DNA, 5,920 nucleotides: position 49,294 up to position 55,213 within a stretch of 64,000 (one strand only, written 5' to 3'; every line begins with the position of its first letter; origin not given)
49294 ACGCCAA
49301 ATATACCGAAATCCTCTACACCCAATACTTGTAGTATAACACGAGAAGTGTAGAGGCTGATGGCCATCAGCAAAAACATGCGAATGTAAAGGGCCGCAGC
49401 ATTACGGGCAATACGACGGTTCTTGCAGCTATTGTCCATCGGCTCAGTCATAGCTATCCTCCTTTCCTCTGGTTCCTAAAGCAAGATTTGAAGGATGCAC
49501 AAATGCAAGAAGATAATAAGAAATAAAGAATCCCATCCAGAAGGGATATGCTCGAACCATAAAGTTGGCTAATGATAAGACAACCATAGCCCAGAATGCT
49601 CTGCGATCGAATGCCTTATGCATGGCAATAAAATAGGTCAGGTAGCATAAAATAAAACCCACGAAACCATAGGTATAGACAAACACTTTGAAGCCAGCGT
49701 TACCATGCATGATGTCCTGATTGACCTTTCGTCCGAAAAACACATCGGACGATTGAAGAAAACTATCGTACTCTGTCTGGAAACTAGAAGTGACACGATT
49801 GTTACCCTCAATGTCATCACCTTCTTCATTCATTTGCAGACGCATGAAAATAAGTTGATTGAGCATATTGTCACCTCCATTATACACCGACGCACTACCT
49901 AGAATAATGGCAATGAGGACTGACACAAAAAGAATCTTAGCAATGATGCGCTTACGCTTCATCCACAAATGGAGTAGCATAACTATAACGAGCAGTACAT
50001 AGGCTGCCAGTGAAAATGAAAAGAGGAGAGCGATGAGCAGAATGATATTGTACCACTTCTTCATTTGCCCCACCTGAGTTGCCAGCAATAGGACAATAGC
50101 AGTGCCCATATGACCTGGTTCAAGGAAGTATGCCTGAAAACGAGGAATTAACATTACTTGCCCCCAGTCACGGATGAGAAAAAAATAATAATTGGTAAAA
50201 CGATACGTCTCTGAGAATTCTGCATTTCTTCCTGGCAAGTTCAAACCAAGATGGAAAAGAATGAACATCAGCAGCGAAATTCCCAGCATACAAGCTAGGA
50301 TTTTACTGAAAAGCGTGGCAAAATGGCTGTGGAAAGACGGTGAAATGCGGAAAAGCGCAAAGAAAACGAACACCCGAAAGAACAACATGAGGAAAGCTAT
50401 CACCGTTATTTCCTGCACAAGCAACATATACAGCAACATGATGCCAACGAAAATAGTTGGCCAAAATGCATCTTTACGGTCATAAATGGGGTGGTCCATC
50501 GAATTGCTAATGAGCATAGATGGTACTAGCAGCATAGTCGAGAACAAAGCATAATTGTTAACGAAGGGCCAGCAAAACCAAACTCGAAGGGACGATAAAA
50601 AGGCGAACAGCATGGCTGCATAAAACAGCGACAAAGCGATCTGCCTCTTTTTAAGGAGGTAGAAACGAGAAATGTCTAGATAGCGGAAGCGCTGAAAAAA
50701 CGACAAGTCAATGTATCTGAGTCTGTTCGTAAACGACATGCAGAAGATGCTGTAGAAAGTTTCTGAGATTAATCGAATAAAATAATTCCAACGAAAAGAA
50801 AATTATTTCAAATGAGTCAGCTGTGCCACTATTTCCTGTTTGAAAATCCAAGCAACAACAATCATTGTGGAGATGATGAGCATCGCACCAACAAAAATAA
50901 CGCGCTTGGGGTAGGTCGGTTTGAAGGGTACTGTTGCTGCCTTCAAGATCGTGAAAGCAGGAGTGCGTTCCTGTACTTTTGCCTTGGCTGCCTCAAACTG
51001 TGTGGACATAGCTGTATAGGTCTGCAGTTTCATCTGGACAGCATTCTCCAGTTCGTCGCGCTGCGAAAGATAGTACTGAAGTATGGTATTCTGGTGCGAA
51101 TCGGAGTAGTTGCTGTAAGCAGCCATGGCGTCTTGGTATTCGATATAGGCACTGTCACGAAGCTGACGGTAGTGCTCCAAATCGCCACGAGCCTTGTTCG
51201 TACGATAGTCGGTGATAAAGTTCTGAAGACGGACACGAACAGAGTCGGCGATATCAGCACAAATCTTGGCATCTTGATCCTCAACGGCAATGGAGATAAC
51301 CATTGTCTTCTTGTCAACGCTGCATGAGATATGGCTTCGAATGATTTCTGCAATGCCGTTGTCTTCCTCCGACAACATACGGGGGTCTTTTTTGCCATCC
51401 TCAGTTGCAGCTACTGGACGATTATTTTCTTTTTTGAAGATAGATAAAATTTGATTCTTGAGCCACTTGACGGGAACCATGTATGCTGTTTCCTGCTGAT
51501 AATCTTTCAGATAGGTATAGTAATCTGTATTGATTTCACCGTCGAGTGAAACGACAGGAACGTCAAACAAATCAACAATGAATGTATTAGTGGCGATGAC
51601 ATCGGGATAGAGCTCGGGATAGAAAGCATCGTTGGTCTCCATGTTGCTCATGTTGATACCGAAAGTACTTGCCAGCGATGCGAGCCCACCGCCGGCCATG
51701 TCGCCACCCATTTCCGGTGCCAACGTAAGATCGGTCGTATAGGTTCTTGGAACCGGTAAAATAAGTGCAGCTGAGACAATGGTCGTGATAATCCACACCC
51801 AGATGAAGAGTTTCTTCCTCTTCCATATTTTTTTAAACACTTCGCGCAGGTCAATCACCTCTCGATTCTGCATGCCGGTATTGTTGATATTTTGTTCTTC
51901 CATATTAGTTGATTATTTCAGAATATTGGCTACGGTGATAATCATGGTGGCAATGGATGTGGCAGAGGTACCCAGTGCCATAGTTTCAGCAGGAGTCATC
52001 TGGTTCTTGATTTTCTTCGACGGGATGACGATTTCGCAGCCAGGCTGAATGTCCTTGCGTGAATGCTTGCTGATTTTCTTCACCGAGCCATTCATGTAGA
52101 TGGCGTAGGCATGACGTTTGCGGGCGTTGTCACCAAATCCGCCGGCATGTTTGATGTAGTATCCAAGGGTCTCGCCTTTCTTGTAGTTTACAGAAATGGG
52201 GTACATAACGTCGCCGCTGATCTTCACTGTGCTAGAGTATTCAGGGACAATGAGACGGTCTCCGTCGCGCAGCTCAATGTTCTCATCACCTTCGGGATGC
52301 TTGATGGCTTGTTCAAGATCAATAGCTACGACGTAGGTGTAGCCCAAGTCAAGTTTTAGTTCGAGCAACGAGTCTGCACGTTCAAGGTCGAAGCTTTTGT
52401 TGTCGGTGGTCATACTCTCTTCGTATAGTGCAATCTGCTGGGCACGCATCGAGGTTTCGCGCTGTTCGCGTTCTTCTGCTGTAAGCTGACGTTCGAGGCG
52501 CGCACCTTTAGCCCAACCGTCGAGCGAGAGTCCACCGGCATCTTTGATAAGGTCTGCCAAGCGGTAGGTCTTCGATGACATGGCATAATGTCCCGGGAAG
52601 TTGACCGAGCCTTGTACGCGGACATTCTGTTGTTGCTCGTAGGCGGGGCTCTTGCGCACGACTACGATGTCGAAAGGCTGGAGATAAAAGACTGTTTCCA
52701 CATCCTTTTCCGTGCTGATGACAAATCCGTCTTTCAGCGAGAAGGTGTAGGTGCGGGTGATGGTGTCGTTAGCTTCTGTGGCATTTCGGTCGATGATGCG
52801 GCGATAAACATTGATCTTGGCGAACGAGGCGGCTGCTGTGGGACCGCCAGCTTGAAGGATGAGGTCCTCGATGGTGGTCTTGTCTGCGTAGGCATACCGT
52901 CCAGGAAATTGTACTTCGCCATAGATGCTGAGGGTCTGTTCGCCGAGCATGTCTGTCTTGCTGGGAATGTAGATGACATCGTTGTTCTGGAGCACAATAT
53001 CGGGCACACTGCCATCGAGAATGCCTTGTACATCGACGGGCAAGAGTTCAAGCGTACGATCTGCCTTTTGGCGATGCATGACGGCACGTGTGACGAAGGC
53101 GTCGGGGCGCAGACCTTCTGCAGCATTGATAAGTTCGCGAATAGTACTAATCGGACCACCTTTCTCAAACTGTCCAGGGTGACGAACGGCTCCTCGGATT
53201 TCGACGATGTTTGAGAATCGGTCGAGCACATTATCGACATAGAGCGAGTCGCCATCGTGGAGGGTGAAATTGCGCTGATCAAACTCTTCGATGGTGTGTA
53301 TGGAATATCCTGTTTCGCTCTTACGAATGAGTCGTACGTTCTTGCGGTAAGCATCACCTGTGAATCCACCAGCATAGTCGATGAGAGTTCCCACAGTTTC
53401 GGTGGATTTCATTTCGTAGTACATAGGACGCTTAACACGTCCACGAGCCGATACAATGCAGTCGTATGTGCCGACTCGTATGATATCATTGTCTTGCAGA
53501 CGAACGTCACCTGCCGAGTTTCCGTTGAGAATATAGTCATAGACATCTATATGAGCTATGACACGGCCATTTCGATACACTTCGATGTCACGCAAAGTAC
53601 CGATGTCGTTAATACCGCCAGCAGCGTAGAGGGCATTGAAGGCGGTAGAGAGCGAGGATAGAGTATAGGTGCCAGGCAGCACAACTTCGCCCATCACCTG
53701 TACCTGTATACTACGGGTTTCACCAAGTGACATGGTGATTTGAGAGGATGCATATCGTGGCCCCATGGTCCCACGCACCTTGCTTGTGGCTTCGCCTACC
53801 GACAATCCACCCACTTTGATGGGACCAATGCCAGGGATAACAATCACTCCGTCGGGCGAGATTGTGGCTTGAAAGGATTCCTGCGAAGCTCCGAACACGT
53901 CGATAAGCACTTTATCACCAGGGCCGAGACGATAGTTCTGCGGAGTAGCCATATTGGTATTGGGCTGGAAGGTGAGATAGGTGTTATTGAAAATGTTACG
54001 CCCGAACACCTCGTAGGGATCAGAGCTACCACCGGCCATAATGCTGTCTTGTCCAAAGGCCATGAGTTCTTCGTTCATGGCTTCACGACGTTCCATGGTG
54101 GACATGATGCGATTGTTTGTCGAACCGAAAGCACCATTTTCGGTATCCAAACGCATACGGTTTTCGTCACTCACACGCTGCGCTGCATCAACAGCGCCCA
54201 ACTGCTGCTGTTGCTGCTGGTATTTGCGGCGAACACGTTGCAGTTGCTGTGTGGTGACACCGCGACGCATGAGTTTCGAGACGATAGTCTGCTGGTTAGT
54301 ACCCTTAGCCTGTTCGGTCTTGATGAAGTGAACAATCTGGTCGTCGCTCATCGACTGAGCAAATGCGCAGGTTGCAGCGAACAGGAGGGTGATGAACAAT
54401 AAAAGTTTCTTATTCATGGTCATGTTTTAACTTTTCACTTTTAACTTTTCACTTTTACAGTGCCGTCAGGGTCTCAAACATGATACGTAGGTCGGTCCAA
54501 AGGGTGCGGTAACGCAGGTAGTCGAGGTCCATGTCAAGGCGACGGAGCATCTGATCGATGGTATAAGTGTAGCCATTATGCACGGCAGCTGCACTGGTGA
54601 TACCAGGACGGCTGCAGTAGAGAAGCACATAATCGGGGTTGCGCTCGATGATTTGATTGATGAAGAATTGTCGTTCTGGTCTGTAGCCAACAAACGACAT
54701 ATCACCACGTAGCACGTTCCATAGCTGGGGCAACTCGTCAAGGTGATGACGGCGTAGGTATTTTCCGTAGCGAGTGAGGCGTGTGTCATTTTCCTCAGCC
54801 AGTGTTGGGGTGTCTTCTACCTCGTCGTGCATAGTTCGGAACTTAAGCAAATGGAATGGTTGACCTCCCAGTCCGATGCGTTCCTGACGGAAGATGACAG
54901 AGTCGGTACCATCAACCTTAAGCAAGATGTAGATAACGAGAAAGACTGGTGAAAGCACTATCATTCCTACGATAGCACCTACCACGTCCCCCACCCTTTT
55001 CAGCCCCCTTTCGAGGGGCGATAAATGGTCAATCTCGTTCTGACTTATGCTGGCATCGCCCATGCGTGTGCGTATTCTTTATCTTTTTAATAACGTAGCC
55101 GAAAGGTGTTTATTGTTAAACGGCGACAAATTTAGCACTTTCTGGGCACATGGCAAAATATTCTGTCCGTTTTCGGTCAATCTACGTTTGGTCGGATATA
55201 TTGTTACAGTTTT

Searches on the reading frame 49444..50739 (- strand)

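Call 7: search_protein_families(library=pfam, proteins=[window:49444-50739:-], max_evalue=0.001)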
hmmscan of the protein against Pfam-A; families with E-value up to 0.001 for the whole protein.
window:49444-50739:- (431 aa): 1 family
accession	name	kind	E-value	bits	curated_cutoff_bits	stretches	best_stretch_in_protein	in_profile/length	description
PF04932.20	Wzy_C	-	2.8e-05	24.4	31.7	1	232-315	4-84/149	O-Antigen ligase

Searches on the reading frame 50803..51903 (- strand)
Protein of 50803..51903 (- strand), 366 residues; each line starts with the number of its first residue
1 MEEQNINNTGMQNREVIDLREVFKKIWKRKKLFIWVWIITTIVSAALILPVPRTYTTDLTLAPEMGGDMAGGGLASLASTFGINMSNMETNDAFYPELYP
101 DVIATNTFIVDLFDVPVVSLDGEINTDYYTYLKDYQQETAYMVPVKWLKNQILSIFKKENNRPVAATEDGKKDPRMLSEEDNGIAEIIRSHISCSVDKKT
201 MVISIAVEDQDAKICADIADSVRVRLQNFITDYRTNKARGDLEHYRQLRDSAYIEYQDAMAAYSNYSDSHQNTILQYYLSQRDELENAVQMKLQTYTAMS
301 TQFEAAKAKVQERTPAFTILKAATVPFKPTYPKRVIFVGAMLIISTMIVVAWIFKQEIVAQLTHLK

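Call 7: search_protein_families(library=pfam, proteins=[window:50803-51903:-], max_evalue=0.001)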
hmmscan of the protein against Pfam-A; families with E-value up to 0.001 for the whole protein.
window:50803-51903:- (366 aa): 2 families
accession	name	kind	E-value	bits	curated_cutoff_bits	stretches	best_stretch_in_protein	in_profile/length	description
PF02706.20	Wzz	-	9.5e-08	32.7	25.5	1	17-69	3-55/91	Chain length determinant protein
PF13807.11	GNVR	-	5.1e-05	23.6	27.7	0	285-355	9-79/82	G-rich domain on putative tyrosine kinase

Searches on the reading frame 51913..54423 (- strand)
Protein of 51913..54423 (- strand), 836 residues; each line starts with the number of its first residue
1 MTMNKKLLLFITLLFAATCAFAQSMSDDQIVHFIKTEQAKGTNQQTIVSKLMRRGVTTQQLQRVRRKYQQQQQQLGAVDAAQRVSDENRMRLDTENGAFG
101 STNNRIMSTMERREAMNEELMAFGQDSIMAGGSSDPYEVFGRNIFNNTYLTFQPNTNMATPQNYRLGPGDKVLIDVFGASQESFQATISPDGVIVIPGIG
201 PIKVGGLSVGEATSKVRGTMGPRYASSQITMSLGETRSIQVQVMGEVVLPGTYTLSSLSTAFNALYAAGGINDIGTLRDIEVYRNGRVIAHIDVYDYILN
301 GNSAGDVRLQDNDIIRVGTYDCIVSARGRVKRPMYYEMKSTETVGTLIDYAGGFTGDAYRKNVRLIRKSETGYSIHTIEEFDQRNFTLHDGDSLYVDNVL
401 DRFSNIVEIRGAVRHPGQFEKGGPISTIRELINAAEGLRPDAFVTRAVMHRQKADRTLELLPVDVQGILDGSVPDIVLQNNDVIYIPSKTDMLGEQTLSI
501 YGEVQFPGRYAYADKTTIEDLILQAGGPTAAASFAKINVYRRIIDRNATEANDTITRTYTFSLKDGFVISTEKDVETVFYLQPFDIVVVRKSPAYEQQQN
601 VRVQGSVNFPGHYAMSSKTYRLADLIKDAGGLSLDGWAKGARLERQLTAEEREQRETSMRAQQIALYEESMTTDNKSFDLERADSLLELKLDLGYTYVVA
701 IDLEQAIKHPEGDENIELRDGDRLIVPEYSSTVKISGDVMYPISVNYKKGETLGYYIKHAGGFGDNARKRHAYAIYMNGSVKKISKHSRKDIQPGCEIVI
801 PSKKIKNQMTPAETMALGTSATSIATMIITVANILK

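Call 8: search_protein_families(library=pfam, proteins=[window:51913-54423:-], max_evalue=0.001)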
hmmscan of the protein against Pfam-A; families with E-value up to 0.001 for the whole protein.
window:51913-54423:- (836 aa): 3 families
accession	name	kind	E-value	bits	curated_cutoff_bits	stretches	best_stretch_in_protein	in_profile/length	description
PF10531.15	SLBB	-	2.3e-48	162.3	27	5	328-370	6-47/55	SLBB domain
PF22461.2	SLBB_2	-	1.1e-43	147.6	27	5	240-317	2-79/79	SLBB domain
PF02563.21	Poly_export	-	4.2e-16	59.3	28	1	159-232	2-75/77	Polysaccharide biosynthesis/export protein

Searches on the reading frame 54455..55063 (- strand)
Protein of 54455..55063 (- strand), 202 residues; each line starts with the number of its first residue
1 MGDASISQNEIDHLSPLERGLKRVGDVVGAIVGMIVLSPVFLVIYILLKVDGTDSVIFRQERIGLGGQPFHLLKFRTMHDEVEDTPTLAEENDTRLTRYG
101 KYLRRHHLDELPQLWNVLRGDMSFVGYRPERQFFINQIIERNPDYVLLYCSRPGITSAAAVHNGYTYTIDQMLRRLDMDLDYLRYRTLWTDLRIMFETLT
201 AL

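Call 8: search_protein_families(library=pfam, proteins=[window:54455-55063:-], max_evalue=0.001)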
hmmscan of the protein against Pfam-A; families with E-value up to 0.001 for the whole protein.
window:54455-55063:- (202 aa): 1 family
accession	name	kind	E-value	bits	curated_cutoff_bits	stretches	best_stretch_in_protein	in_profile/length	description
PF02397.22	Bac_transf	-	4.4e-56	189.7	27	1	22-201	1-176/179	Bacterial sugar transferase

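Call 49: search_solved_structures(query=window:54455-55063:-, max_evalue=0.001)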
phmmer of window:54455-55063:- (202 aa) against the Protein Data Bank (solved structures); distinct sequences matched with E-value up to 0.001: 7.
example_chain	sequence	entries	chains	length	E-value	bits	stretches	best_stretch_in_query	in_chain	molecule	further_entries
30us_A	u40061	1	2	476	2.5e-28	102.4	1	18-199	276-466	UDP-Gal::undecaprenolphosphate Gal-1-P transferase WbaP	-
30wc_A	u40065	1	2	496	2.8e-28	102.3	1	18-199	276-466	Undecaprenyl-phosphate galactose phosphotransferase WbaP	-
9s7s_A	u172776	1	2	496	2.8e-28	102.3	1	18-199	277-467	UDP-Gal::undecaprenolphosphate Gal-1-P transferase WbaP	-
9s8l_A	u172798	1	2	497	2.9e-28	102.3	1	18-199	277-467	UDP-Gal::undecaprenolphosphate Gal-1-P transferase WbaP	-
8e37_B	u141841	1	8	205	1.3e-25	93.6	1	20-199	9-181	N,N'-diacetylbacilliosaminyl-1-phosphate transferase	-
8g1n_A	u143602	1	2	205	3.5e-25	92.2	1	20-199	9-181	N,N'-diacetylbacilliosaminyl-1-phosphate transferase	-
8t53_A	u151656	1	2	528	2e-21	79.9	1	18-199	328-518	Undecaprenyl-phosphate galactose phosphotransferase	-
